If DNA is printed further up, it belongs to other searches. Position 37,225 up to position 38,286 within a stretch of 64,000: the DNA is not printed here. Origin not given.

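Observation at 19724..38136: Six class-I SAM-dependent methyltransferases in one glycan locus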

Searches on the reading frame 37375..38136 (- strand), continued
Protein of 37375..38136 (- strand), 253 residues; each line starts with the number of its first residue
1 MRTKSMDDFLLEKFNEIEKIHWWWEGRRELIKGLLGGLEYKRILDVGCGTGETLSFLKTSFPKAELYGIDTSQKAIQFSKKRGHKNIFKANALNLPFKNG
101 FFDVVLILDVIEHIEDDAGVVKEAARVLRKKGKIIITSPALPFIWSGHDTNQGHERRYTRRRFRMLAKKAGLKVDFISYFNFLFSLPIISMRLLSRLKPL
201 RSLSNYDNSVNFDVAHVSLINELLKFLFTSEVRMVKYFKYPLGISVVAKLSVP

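Call 19: find_encoding_contigs(protein=P0213, flank=10000, max_places=2)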
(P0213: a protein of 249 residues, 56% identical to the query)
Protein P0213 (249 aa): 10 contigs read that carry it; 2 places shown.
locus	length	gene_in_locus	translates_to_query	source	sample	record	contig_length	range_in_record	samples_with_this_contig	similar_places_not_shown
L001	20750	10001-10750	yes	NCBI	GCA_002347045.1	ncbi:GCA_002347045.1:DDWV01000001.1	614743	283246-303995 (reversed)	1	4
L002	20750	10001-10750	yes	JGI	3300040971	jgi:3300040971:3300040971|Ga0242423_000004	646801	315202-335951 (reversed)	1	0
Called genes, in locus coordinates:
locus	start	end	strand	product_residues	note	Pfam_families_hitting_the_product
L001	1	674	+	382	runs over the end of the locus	PF00534:Glycos_transf_1, PF13692:Glyco_trans_1_4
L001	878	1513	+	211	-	PF00891:Methyltransf_2 (weak), PF01209:Ubie_methyltran (faint), PF13489:Methyltransf_23, PF07021:MetW (weak), PF13847:Methyltransf_31, PF08241:Methyltransf_11, PF08242:Methyltransf_12, PF13649:Methyltransf_25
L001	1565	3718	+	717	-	-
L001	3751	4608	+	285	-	PF05575:V_cholerae_RfbT (weak), PF02475:TRM5-TYW2_MTfase (weak), PF05050:Methyltransf_21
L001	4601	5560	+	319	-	-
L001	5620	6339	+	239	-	PF01209:Ubie_methyltran, PF03141:Methyltransf_29, PF13489:Methyltransf_23, PF07021:MetW, PF13847:Methyltransf_31, PF08241:Methyltransf_11, PF08242:Methyltransf_12, PF13649:Methyltransf_25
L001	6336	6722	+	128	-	-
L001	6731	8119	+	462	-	-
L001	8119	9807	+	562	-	-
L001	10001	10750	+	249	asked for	PF01209:Ubie_methyltran, PF13489:Methyltransf_23, PF03141:Methyltransf_29 (weak), PF07021:MetW, PF13847:Methyltransf_31, PF08241:Methyltransf_11, PF08242:Methyltransf_12, PF13649:Methyltransf_25, +2 more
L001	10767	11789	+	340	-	PF01370:Epimerase, PF16363:GDP_Man_Dehyd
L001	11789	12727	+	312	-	PF01073:3Beta_HSD, PF01370:Epimerase, PF02719:Polysacc_synt_2 (faint), PF04321:RmlD_sub_bind, PF16363:GDP_Man_Dehyd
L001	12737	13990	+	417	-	PF01943:Polysacc_synt, PF13440:Polysacc_synt_3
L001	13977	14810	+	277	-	PF00535:Glycos_transf_2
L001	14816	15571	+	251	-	PF01209:Ubie_methyltran, PF13489:Methyltransf_23, PF07021:MetW, PF13847:Methyltransf_31, PF08241:Methyltransf_11, PF08242:Methyltransf_12, PF13649:Methyltransf_25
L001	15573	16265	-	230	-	PF00535:Glycos_transf_2, PF10111:Glyco_tranf_2_2, PF13641:Glyco_tranf_2_3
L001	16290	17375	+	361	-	PF13439:Glyco_transf_4, PF00534:Glycos_transf_1, PF13692:Glyco_trans_1_4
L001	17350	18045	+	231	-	PF13489:Methyltransf_23, PF08241:Methyltransf_11, PF08242:Methyltransf_12, PF13649:Methyltransf_25 (weak)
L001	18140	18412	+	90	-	PF13744:HTH_37 (weak), PF01381:HTH_3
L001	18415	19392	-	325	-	PF01073:3Beta_HSD, PF01370:Epimerase, PF02719:Polysacc_synt_2 (weak), PF04321:RmlD_sub_bind, PF05368:NmrA (weak), PF07993:NAD_binding_4 (faint), PF13460:NAD_binding_10 (weak), PF16363:GDP_Man_Dehyd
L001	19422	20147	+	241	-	PF00535:Glycos_transf_2, PF10111:Glyco_tranf_2_2 (weak)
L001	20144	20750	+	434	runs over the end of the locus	-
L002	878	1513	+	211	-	PF00891:Methyltransf_2 (weak), PF01209:Ubie_methyltran (faint), PF13489:Methyltransf_23, PF07021:MetW (weak), PF13847:Methyltransf_31, PF08241:Methyltransf_11, PF08242:Methyltransf_12, PF13649:Methyltransf_25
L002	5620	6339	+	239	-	PF01209:Ubie_methyltran, PF03141:Methyltransf_29, PF13489:Methyltransf_23, PF07021:MetW, PF13847:Methyltransf_31, PF08241:Methyltransf_11, PF08242:Methyltransf_12, PF13649:Methyltransf_25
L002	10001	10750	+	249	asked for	PF01209:Ubie_methyltran, PF13489:Methyltransf_23, PF03141:Methyltransf_29 (weak), PF07021:MetW, PF13847:Methyltransf_31, PF08241:Methyltransf_11, PF08242:Methyltransf_12, PF13649:Methyltransf_25, +2 more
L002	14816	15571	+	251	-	PF01209:Ubie_methyltran, PF13489:Methyltransf_23, PF07021:MetW, PF13847:Methyltransf_31, PF08241:Methyltransf_11, PF08242:Methyltransf_12, PF13649:Methyltransf_25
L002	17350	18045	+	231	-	PF13489:Methyltransf_23, PF08241:Methyltransf_11, PF08242:Methyltransf_12, PF13649:Methyltransf_25 (weak)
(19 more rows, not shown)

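Call 20: find_encoding_contigs(protein=P0177, flank=10000, max_places=2)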
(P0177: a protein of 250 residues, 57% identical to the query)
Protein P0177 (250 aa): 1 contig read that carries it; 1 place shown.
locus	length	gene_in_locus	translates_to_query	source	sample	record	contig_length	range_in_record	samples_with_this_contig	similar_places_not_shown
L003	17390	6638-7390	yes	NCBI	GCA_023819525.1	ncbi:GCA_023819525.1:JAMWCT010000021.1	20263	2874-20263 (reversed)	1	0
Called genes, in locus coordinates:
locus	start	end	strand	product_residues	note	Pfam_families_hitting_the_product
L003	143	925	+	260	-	PF00535:Glycos_transf_2, PF10111:Glyco_tranf_2_2, PF13641:Glyco_tranf_2_3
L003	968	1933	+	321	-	PF01073:3Beta_HSD, PF01370:Epimerase, PF02719:Polysacc_synt_2 (faint), PF04321:RmlD_sub_bind (weak), PF05368:NmrA (weak), PF07993:NAD_binding_4 (faint), PF13460:NAD_binding_10, PF16363:GDP_Man_Dehyd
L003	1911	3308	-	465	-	-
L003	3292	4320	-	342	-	-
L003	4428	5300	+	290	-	PF01073:3Beta_HSD, PF01370:Epimerase, PF02719:Polysacc_synt_2 (faint), PF04321:RmlD_sub_bind, PF13460:NAD_binding_10, PF16363:GDP_Man_Dehyd (faint), PF07993:NAD_binding_4 (weak)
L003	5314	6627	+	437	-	PF02310:B12-binding (faint), PF04055:Radical_SAM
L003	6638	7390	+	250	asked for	PF01209:Ubie_methyltran, PF02353:CMAS (weak), PF05175:MTS, PF13489:Methyltransf_23, PF13847:Methyltransf_31, PF08241:Methyltransf_11, PF08242:Methyltransf_12, PF13649:Methyltransf_25, +1 more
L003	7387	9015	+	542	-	-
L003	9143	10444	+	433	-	PF02310:B12-binding, PF04055:Radical_SAM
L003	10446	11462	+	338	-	PF01073:3Beta_HSD, PF01370:Epimerase, PF02719:Polysacc_synt_2 (weak), PF16363:GDP_Man_Dehyd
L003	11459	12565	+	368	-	PF01041:DegT_DnrJ_EryC1, PF00266:Aminotran_5, PF00155:Aminotran_1_2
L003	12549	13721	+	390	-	PF13439:Glyco_transf_4, PF13579:Glyco_trans_4_4, PF20706:GT4-conflict (weak), PF00534:Glycos_transf_1, PF13692:Glyco_trans_1_4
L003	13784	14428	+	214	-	PF01209:Ubie_methyltran, PF13489:Methyltransf_23, PF02353:CMAS (weak), PF07021:MetW, PF13847:Methyltransf_31, PF08241:Methyltransf_11, PF08242:Methyltransf_12, PF13649:Methyltransf_25, +3 more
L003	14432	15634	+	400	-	PF13439:Glyco_transf_4, PF13579:Glyco_trans_4_4 (weak), PF00534:Glycos_transf_1, PF13692:Glyco_trans_1_4, PF13524:Glyco_trans_1_2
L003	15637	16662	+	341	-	PF01408:GFO_IDH_MocA, PF03447:NAD_binding_3 (weak), PF02894:GFO_IDH_MocA_C, PF22725:GFO_IDH_MocA_C3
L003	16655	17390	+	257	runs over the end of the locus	PF00551:Formyl_trans_N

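Call 21: find_encoding_contigs(protein=P0181, flank=10000, max_places=2)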
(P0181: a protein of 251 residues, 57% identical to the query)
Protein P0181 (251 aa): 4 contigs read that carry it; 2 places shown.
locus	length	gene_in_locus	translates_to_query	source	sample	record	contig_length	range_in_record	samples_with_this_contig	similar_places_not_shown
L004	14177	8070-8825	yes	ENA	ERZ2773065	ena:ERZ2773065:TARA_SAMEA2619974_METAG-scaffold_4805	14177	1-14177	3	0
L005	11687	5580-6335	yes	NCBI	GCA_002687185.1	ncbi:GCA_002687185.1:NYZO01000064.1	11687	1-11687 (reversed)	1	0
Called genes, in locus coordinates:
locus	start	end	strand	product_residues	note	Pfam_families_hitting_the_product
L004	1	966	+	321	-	?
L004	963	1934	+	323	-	PF00535:Glycos_transf_2, PF10111:Glyco_tranf_2_2 (faint), PF13506:Glyco_transf_21 (weak), PF13641:Glyco_tranf_2_3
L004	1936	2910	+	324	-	PF00535:Glycos_transf_2, PF13641:Glyco_tranf_2_3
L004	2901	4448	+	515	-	-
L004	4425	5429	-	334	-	PF00534:Glycos_transf_1, PF13692:Glyco_trans_1_4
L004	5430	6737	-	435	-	PF02223:Thymidylate_kin (faint)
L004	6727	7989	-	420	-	PF01943:Polysacc_synt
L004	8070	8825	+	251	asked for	PF01209:Ubie_methyltran, PF07021:MetW (faint), PF13489:Methyltransf_23, PF13847:Methyltransf_31, PF08241:Methyltransf_11, PF08242:Methyltransf_12, PF13649:Methyltransf_25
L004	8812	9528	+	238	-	PF14907:NTP_transf_5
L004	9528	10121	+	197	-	PF02223:Thymidylate_kin (faint)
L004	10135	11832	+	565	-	-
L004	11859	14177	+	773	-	PF11847:GT-C_AftD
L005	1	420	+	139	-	?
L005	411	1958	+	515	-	-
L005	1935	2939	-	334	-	PF00534:Glycos_transf_1, PF13692:Glyco_trans_1_4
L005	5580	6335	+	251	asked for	PF01209:Ubie_methyltran, PF07021:MetW (faint), PF13489:Methyltransf_23, PF13847:Methyltransf_31, PF08241:Methyltransf_11, PF08242:Methyltransf_12, PF13649:Methyltransf_25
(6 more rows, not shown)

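Call 26: find_related_loci(query=A1, collection=genome_contigs, flank=10000)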
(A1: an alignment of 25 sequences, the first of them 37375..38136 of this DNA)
Query A1 (253 aa) in genome_contigs; peptide patterns used: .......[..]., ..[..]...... (x = any residue, [..] = any of these).
600 stretches matched a pattern (row limit reached: there are more); 372 encode a relative of the query (tblastn E <= 1e-3); the best 80 are kept; 80 distinct loci.
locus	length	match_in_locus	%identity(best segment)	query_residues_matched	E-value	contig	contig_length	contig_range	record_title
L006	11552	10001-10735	34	5-247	5e-39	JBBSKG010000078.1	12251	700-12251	MAG: Acidimicrobiales bacterium isolate LS4_metabat2.269 LS4_metabat2.269_K_791711_L_12251_cov_9.0000, whole genome shot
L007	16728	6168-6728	36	21-208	4e-31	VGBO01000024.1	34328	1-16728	MAG: Actinomycetota bacterium isolate K_Offshore_40m_m2_105 K_Offshore_40m_m2_105_Ga0194133_10001892, whole genome shotg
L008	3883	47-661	35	41-247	5e-26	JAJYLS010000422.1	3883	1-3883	MAG: Acidobacteria bacterium isolate DBS2-1.bin87 NODE_50287_length_3883_cov_1.173589, whole genome shotgun sequence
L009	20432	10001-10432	34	35-171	2e-17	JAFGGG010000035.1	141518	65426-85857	MAG: Spirochaetales bacterium isolate Zod_Metabat.1377 k87_10296418, whole genome shotgun sequence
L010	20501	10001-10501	28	43-193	3e-17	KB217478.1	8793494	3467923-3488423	Calothrix sp. PCC 7103 genomic scaffold Cal7103DRAFT_CPM.6, whole genome shotgun sequence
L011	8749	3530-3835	43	39-138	3e-16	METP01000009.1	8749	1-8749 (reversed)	MAG: candidate division WOR-1 bacterium RIFCSPLOWO2_02_FULL_46_20 rifcsplowo2_02_scaffold_13990, whole genome shotgun se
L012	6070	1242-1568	33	43-146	8e-16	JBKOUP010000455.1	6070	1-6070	MAG: Acidobacteriota bacterium isolate GM_HAYS_MAG_00023 GM_HAYS_000000121998, whole genome shotgun sequence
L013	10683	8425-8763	35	43-151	1e-15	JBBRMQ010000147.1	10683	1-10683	MAG: Thermoanaerobaculia bacterium isolate La1_metabat2.060 LA1C_B2.060_k141_1199573L_10683_cov_14.0000, whole genome sh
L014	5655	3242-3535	39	41-140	1e-15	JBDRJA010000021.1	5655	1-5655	MAG: Patescibacteria group bacterium isolate MEGAHIT-group-1.615 k141_8037727, whole genome shotgun sequence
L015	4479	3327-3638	37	33-134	1e-15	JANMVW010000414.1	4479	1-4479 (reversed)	MAG: Acidobacteriota bacterium isolate OTE_88_metabat_458 OTE_88_k141_793068, whole genome shotgun sequence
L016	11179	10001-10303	34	41-137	2e-15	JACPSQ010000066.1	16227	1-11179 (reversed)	MAG: Candidatus Omnitrophota bacterium isolate NC_groundwater_710_Ag_S-0.2um_63_12 S36_SO-2_scaffold_377429, whole genom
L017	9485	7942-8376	31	27-196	2e-15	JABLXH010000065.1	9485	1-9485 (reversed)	MAG: Armatimonadota bacterium isolate Ch33 contig65, whole genome shotgun sequence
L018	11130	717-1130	31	17-147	3e-15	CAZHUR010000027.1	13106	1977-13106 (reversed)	MAG TPA_asm: uncultured Acidimicrobiales bacterium isolate SRP114822_co3_62 genome assembly, contig: NODE_681_length_131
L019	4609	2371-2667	32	43-137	3e-15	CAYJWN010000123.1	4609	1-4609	MAG TPA_asm: uncultured Planctomycetales bacterium isolate ERP125453_co1_486 genome assembly, contig: NODE_25614_length_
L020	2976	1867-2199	32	35-140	3e-15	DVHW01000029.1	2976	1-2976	MAG TPA_asm: Candidatus Galloscillospira excrementavium isolate ChiSjej1B19-13426 ChiSjej1B19M5__C31603_L2976_SRR6323093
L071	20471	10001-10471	28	21-181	4e-11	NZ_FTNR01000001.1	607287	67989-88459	Natronorubrum thiooxidans strain HArc-T, whole genome shotgun sequence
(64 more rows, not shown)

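Call 29: search_protein_families(library=pfam, proteins=[L071:9962-10759:+, L071:10827-12125:+, L071:8450-9337:+, L071:6614-7885:-, L071:3621-5483:+, L071:12429-13283:+, L071:13403-14362:+, L071:14565-15395:+, L071:14883-16088:-, L071:16309-17100:-], max_evalue=0.001)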
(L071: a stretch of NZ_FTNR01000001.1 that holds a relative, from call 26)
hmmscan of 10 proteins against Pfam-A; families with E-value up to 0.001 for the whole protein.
L071:9962-10759:+ (265 aa): 9 families
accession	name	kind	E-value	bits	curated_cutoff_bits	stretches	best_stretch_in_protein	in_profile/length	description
PF08241.18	Methyltransf_11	-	8.2e-21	74.9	21.2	1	36-116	1-86/95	Methyltransferase domain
PF13649.12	Methyltransf_25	-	6.7e-19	68.8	27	1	35-116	1-92/97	Methyltransferase domain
PF13847.12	Methyltransf_31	-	8.7e-15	55.1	27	1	30-122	2-106/145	Methyltransferase domain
PF13489.12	Methyltransf_23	-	1.4e-13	51.3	27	1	10-131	2-123/164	Methyltransferase domain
PF08242.18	Methyltransf_12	-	7.7e-12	46.2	30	1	36-116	1-91/98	Methyltransferase domain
PF01209.24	Ubie_methyltran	-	1.6e-08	34.6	20.1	1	32-116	48-142/233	ubiE/COQ5 methyltransferase family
PF07021.18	MetW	-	3.9e-07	30.3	21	1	33-121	15-106/193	Methionine biosynthesis protein MetW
PF05175.20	MTS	-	0.0006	19.9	23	0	28-78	28-79/170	Methyltransferase small domain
PF01728.25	FtsJ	-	0.00078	19.8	24.1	0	29-96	19-97/181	FtsJ-like methyltransferase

L071:10827-12125:+ (432 aa): 0 families

L071:8450-9337:+ (295 aa): 0 families

L071:6614-7885:- (423 aa): 4 families
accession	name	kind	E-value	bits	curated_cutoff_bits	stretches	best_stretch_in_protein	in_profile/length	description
PF08438.16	YGR210-like_G4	-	1.1e-32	113.1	24.7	1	248-352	1-105/108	Obg-like GTPase YGR210-like, G4 motif-containing domain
PF01926.29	MMR_HSR1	-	3e-19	69.7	21.9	1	30-144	1-86/113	50S ribosome-binding GTPase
PF02824.27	TGS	-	1.9e-07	31.5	22.2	1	372-421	13-60/60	TGS domain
PF02421.24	FeoB_N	-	1.9e-06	27.9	27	1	30-70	2-42/156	Ferrous iron transport protein B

L071:3621-5483:+ (620 aa): 1 family
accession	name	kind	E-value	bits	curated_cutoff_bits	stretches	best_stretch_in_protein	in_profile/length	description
PF02554.20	CstA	-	8e-124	414.8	27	2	5-395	3-354/560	Carbon starvation protein CstA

L071:12429-13283:+ (284 aa): 1 family
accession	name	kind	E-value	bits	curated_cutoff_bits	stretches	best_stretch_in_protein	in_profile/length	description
PF12697.13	Abhydrolase_6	-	6.6e-07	30.6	26.3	1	58-247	6-205/217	Alpha/beta hydrolase family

L071:13403-14362:+ (319 aa): 4 families
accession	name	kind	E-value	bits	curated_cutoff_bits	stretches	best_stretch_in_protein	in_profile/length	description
PF22082.2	TtuA_LIM_N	-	9.4e-12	45.2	27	1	3-27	2-26/26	2-thiouridine synthetase TtuA, N-terminal LIM domain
PF01171.26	ATP_bind_3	-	1.1e-10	42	27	1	56-192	2-126/182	PP-loop family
PF02540.23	NAD_synthase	-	0.0002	21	21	1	53-171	18-130/242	NAD synthase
PF01507.26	PAPS_reduct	-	0.00026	21.5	22.5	1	57-238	3-157/175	Phosphoadenosine phosphosulfate reductase domain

L071:14565-15395:+ (276 aa): 0 families

L071:14883-16088:- (401 aa): 2 families
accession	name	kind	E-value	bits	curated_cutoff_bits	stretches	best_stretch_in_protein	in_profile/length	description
PF00091.31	Tubulin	-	2.3e-45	155.7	33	1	38-196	1-188/190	Tubulin/FtsZ family, GTPase domain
PF12327.13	FtsZ_C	-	1.4e-35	121.9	27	1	245-339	1-95/95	FtsZ family, C-terminal domain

L071:16309-17100:- (263 aa): 0 families

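Call 30: predict_structure(alignment_id=A1)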
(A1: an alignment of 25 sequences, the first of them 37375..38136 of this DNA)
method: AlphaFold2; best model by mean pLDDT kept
length: 253 residues; sequences in the alignment: 25
mean_pLDDT: 88.4   pTM: 0.87
mean pLDDT of the five models: 88.4, 87.4, 86.1, 83.3, 83.0
residues with pLDDT >= 90: 152; 70-90: 75; 50-70: 23; < 50: 3
segments of 3 or more residues with pLDDT < 50: 1-3
pLDDT, mean of each block of 10 residues (from residue 1): 60 84 91 91 97 96 97 95 97 97 97 92 98 94 60 76 97 96 85 82 71 84 93 88 92 96
secondary structure, 60 per line:
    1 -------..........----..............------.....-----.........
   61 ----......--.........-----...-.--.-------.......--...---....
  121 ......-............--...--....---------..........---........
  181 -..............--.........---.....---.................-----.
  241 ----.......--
elements in order: H8-17 H22-35 E42-46 H52-60 E65-70 H73-81 E87-89 E102-108 H117-126 E128-139 H147-150 H160-169 E173-180 H182-195 H198-206 H210-214 H218-234 E245-251

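Call 54: search_protein_families(library=pfam, proteins=[L001:1565-3718:+], max_evalue=0.01)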
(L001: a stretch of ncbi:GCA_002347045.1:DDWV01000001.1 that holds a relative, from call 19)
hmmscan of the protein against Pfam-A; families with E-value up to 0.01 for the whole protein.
L001:1565-3718:+ (717 aa): 1 family
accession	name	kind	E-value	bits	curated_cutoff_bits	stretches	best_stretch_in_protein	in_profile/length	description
PF11847.13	GT-C_AftD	-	0.00019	20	26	1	390-559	376-544/661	Alpha-(1->3)-arabinofuranosyltransferase, N-terminal GT-C domain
